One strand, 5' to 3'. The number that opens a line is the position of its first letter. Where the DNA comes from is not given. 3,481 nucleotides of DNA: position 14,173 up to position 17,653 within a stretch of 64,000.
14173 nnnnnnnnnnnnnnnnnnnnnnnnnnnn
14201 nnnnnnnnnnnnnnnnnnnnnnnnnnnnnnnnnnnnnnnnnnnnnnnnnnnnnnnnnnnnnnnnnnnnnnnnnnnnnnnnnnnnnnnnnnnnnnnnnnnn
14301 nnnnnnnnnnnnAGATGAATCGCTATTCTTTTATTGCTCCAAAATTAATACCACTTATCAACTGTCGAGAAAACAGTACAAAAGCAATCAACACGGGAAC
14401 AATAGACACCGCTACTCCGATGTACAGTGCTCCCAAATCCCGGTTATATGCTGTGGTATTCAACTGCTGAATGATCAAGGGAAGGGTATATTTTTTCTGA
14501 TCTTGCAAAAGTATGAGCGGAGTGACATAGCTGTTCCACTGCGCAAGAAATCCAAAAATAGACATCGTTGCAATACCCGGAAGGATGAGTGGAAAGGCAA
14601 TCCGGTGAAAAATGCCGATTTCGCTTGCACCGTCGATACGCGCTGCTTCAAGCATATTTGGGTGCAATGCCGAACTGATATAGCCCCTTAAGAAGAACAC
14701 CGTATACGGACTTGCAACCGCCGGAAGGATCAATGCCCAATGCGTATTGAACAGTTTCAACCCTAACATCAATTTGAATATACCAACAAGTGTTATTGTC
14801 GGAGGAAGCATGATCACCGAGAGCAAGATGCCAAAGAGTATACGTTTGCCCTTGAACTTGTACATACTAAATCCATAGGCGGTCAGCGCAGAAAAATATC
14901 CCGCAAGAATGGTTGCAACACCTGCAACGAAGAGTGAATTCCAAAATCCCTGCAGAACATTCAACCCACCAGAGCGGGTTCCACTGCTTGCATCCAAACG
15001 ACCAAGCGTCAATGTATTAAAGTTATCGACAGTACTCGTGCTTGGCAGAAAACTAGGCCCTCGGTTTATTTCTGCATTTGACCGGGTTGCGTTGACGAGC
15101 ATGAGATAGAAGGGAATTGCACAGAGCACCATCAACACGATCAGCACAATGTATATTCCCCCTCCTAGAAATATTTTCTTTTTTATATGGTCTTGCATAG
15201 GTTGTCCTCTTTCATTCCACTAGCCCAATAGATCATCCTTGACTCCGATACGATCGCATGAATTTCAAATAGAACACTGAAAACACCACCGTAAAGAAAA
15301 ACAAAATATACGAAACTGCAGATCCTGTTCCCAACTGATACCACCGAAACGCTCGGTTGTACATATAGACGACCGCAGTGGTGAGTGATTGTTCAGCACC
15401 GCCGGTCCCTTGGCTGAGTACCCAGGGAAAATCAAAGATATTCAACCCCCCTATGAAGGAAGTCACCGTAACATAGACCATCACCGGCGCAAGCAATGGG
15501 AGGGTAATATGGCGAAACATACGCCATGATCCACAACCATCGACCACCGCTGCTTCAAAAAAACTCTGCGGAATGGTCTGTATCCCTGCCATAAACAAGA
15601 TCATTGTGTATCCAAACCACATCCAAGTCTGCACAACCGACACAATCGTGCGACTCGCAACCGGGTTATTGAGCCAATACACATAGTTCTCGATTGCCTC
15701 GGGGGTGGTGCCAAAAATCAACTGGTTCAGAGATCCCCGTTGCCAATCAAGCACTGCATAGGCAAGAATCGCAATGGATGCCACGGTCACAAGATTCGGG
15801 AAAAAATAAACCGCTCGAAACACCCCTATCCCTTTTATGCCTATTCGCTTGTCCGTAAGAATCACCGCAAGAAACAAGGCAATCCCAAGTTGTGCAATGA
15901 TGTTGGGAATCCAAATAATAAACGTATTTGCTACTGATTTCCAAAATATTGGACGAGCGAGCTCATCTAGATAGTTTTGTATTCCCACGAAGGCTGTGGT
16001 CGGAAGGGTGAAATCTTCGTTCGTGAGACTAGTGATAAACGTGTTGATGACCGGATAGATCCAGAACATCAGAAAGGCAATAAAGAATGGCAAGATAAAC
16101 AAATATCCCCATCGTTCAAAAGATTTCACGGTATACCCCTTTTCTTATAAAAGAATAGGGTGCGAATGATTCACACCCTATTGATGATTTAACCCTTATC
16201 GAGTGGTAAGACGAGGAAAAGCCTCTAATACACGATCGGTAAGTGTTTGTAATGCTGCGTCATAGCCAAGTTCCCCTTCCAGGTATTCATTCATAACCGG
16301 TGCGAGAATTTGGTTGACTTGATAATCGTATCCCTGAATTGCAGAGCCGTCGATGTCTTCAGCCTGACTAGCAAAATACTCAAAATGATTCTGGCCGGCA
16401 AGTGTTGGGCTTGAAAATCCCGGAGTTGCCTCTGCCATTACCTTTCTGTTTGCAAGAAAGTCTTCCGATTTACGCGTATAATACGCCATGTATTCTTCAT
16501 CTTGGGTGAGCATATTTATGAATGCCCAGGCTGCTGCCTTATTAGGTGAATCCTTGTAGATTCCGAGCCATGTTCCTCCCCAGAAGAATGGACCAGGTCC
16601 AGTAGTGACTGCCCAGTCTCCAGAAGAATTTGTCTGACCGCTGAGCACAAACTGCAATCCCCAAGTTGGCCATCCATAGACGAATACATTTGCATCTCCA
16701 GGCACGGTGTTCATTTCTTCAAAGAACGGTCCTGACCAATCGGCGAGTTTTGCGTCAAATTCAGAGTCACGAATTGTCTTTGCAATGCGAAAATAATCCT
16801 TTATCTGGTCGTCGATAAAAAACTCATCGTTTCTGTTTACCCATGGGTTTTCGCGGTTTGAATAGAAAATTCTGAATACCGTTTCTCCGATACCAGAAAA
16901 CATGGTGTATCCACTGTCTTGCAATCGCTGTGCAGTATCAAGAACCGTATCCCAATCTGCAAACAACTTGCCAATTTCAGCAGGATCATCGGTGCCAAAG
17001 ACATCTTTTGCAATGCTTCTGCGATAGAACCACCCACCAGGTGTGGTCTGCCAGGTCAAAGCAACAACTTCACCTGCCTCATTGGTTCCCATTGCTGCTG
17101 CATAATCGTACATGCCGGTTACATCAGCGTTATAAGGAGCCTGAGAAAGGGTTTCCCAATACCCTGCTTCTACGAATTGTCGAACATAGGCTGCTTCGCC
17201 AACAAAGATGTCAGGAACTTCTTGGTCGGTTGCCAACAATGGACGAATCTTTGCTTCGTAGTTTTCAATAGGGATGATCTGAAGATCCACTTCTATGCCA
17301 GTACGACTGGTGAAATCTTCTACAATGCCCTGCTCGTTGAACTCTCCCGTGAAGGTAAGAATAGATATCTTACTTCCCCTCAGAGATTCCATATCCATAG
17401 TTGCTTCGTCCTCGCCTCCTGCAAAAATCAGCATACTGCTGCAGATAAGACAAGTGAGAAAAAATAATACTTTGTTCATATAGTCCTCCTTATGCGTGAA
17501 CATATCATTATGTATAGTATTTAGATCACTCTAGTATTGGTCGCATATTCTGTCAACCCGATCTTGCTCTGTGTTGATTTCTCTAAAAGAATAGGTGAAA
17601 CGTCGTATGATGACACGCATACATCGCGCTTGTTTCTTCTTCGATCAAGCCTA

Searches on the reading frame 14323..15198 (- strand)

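Call 74: search_protein_families(library=pfam, proteins=[window:14323-15198:-], max_evalue=0.001)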
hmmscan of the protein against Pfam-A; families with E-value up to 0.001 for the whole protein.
window:14323-15198:- (291 aa): 1 family
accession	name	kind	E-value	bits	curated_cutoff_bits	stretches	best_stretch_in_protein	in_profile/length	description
PF00528.27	BPD_transp_1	-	6.2e-15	55.8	26.4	1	97-275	2-174/184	Binding-protein-dependent transport system inner membrane component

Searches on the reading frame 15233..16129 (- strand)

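Call 75: search_protein_families(library=pfam, proteins=[window:15233-16129:-], max_evalue=0.001)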
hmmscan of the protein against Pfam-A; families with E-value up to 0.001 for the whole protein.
window:15233-16129:- (298 aa): 1 family
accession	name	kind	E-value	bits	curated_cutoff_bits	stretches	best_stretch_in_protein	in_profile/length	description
PF00528.27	BPD_transp_1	-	2.5e-11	44.1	26.4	1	94-287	10-173/184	Binding-protein-dependent transport system inner membrane component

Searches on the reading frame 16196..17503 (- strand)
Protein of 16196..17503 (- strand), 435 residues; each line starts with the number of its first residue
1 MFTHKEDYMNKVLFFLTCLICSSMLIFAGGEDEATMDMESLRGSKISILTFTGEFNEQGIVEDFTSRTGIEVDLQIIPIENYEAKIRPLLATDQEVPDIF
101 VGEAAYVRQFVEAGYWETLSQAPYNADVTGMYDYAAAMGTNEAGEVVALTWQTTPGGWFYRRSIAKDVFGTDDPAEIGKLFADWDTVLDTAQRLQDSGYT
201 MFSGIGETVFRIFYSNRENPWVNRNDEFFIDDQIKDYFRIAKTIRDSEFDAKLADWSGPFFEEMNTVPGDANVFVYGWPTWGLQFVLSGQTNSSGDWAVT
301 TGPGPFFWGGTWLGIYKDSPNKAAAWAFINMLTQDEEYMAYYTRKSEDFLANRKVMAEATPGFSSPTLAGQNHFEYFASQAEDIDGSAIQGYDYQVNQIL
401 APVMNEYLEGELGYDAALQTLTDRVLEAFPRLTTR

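Call 75: search_protein_families(library=pfam, proteins=[window:16196-17503:-], max_evalue=0.001)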
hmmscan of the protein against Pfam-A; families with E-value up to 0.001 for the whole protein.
window:16196-17503:- (435 aa): 2 families
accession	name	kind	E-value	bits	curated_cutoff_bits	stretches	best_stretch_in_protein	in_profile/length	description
PF13416.11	SBP_bac_8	-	4.8e-18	66.4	27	1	60-356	2-265/279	Bacterial extracellular solute-binding protein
PF01547.30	SBP_bac_1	-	1.3e-15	58.6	26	1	58-337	11-305/307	Bacterial extracellular solute-binding protein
